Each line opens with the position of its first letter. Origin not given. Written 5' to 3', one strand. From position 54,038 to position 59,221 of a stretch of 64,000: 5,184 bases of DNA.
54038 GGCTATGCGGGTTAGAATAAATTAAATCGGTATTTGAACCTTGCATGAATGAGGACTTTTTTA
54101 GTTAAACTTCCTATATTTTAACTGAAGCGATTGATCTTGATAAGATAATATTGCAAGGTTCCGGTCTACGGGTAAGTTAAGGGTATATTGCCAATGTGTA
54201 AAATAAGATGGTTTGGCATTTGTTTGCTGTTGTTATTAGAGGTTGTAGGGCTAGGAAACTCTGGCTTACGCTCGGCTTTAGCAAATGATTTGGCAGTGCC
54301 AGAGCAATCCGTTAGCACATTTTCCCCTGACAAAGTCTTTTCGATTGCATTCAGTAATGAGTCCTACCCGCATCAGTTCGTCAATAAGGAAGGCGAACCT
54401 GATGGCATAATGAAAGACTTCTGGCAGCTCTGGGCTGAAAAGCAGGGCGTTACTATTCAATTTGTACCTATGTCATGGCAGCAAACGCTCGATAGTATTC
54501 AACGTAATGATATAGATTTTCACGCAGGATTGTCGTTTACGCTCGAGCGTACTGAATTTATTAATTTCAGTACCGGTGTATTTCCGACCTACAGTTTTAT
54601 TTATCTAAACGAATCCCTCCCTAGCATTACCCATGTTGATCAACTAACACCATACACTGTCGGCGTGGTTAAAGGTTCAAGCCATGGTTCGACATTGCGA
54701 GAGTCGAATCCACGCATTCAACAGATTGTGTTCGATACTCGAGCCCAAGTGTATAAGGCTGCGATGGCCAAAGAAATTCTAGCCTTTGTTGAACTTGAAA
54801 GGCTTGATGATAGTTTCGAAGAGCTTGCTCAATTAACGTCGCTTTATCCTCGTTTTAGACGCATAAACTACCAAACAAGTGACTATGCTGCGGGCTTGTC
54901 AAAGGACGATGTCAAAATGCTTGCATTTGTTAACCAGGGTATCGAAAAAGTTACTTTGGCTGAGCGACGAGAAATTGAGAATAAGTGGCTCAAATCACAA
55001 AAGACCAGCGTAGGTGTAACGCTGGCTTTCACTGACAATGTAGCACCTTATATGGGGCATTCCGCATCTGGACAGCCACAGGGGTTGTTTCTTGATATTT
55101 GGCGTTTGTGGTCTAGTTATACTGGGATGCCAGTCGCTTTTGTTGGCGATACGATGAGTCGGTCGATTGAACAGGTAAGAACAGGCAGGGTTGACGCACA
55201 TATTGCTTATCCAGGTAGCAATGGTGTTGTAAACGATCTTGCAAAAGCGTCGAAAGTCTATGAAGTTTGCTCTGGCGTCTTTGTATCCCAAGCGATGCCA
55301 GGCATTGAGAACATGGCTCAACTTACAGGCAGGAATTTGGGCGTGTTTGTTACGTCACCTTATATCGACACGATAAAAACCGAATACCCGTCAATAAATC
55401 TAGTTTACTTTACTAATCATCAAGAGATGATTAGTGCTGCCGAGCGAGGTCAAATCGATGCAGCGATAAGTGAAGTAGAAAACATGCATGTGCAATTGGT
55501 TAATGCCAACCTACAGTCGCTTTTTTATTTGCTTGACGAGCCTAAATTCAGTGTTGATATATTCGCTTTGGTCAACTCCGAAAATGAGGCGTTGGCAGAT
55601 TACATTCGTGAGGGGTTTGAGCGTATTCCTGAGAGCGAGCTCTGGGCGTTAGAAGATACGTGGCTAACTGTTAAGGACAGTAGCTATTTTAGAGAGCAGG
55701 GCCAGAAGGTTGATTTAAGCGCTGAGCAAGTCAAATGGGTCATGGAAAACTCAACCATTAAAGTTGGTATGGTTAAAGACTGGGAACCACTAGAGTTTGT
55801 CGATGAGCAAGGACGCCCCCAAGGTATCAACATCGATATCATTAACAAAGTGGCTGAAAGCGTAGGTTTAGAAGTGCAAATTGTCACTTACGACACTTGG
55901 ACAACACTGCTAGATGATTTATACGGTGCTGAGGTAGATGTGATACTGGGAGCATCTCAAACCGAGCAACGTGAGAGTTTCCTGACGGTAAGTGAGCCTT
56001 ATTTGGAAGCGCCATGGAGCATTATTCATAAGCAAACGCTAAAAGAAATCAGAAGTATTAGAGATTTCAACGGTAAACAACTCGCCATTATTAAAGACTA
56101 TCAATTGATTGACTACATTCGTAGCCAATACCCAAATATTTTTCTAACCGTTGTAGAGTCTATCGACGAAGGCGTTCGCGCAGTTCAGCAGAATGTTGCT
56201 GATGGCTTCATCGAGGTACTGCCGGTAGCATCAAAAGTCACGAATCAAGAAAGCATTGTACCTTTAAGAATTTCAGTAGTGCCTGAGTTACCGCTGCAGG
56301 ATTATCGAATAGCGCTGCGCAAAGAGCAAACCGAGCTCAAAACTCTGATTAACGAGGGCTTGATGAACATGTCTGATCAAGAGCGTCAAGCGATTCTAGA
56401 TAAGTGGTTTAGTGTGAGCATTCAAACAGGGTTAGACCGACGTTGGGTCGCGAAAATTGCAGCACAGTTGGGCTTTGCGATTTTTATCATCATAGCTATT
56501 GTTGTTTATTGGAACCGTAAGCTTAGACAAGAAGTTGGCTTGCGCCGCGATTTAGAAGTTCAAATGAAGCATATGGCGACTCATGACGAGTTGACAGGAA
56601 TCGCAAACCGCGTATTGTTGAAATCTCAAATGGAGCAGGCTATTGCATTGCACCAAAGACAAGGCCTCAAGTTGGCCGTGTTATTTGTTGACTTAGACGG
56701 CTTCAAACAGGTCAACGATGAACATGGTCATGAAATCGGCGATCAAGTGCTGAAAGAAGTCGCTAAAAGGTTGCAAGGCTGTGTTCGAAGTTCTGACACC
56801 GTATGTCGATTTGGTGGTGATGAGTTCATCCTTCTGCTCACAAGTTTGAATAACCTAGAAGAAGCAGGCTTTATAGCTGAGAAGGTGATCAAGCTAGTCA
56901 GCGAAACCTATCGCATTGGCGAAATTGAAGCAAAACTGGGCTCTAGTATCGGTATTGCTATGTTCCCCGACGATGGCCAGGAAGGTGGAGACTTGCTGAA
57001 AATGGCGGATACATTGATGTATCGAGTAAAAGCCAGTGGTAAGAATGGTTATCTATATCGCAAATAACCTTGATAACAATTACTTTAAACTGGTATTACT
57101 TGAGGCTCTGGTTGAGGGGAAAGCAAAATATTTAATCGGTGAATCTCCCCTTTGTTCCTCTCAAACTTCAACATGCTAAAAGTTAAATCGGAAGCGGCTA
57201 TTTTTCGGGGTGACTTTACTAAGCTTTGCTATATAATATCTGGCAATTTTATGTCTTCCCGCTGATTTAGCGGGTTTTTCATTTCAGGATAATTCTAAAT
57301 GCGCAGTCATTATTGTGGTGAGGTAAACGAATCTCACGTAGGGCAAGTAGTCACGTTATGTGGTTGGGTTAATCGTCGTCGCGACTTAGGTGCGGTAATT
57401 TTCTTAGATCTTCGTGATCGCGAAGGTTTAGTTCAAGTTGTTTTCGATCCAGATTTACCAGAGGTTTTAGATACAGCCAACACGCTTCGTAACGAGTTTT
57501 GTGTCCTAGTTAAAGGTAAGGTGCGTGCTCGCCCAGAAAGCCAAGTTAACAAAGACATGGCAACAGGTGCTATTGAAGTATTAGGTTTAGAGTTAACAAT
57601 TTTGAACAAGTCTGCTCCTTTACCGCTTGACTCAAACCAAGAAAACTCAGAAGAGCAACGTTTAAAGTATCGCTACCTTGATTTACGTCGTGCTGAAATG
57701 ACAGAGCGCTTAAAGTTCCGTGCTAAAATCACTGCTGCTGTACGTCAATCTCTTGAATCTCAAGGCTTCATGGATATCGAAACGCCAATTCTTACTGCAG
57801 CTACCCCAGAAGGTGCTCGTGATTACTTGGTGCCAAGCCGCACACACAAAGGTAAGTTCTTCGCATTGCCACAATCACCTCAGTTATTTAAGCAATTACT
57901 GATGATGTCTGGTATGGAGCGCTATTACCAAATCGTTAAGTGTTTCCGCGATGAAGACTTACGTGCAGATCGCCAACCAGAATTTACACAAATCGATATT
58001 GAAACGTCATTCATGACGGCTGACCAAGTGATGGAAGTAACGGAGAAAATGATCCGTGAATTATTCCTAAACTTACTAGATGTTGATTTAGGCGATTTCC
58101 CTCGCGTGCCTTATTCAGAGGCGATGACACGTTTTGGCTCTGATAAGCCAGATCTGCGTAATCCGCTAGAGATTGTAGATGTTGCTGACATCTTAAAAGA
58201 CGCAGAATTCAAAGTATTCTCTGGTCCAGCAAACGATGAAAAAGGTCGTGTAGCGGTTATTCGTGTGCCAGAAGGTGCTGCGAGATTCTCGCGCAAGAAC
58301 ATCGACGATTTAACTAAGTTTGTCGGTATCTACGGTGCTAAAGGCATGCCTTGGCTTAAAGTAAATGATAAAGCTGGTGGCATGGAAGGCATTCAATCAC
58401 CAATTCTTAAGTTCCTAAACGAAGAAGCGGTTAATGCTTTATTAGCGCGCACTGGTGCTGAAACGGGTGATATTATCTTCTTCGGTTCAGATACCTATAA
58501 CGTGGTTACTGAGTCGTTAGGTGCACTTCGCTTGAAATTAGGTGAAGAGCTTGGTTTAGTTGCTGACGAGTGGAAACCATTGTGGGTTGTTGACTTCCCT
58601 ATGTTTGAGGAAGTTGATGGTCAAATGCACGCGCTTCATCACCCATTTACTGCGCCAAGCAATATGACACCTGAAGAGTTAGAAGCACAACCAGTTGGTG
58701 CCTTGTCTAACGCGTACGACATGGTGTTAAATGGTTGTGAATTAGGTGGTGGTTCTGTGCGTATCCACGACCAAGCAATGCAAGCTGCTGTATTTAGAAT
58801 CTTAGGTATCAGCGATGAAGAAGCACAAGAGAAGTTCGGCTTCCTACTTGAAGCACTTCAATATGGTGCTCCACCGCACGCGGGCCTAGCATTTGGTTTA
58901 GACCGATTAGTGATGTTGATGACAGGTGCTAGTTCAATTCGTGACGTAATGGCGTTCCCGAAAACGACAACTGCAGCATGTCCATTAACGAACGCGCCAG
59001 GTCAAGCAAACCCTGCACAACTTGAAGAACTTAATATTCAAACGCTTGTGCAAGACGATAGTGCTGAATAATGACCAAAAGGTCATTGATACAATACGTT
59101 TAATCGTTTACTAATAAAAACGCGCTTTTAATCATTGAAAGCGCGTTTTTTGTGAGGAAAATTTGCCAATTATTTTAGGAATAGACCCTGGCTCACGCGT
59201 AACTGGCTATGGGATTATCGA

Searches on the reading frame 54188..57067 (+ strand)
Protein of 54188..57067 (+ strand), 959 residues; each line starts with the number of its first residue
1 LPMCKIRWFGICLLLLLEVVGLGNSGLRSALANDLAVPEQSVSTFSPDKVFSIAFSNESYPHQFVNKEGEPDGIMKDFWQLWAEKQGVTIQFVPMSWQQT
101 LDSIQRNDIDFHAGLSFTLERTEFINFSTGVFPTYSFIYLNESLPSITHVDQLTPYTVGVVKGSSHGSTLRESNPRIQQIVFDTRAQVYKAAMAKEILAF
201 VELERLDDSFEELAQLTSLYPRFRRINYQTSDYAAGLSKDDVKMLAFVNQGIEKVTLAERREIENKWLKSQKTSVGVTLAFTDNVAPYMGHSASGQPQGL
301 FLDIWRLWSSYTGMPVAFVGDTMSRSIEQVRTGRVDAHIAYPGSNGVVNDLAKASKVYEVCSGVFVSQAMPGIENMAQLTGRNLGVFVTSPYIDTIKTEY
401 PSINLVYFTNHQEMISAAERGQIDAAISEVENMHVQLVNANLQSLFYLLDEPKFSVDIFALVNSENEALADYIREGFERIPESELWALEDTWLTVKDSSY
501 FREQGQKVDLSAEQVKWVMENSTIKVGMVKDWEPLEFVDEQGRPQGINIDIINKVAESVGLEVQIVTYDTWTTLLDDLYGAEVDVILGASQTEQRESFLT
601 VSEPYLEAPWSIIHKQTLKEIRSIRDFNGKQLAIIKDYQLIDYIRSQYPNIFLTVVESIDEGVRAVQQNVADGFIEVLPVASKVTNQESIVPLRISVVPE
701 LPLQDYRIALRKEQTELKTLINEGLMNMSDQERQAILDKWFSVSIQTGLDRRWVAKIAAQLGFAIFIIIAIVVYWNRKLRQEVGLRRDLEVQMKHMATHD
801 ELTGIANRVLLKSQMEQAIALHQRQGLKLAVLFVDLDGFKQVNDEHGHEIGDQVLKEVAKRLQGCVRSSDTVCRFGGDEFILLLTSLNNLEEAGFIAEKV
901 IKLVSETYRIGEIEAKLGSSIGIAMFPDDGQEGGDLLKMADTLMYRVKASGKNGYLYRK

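Call 84: search_protein_families(library=pfam, proteins=[window:54188-57067:+], max_evalue=0.00001)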
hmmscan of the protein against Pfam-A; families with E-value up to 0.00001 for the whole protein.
window:54188-57067:+ (959 aa): 2 families
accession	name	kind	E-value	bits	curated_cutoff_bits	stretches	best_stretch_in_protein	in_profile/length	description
PF00497.25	SBP_bac_3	-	2.4e-57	192.8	26.4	3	524-742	1-131/132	Bacterial extracellular solute-binding proteins, family 3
PF00990.26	GGDEF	-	1.3e-47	162.1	23.8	1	797-953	1-160/161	Diguanylate cyclase, GGDEF domain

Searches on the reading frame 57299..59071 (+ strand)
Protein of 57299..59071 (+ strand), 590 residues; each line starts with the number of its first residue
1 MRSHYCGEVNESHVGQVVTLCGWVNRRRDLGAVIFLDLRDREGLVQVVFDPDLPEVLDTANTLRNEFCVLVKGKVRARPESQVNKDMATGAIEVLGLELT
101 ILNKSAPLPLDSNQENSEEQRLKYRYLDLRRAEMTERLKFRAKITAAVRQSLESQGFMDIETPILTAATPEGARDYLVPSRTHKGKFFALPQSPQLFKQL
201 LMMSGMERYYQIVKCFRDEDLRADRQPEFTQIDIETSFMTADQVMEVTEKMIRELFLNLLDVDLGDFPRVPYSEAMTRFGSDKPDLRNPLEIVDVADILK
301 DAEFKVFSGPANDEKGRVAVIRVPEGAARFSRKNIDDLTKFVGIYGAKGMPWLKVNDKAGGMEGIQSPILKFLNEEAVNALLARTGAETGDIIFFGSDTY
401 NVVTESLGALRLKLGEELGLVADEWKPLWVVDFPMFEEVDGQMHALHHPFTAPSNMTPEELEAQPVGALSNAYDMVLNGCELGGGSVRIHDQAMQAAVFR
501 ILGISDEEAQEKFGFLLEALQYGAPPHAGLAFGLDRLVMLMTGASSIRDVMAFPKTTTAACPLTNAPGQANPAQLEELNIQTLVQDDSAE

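Call 84: search_protein_families(library=pfam, proteins=[window:57299-59071:+], max_evalue=0.00001)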
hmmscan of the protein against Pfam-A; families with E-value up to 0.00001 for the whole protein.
window:57299-59071:+ (590 aa): 3 families
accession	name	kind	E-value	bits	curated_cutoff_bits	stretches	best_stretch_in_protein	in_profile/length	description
PF00152.25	tRNA-synt_2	-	2.3e-122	408.3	25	1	117-556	1-307/308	tRNA synthetases class II (D, K and N)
PF02938.19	GAD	-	3.5e-27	94.9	23.4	1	307-407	1-95/95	GAD domain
PF01336.31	tRNA_anti-codon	-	2.8e-16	59.6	27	1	18-81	1-63/75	OB-fold nucleic acid binding domain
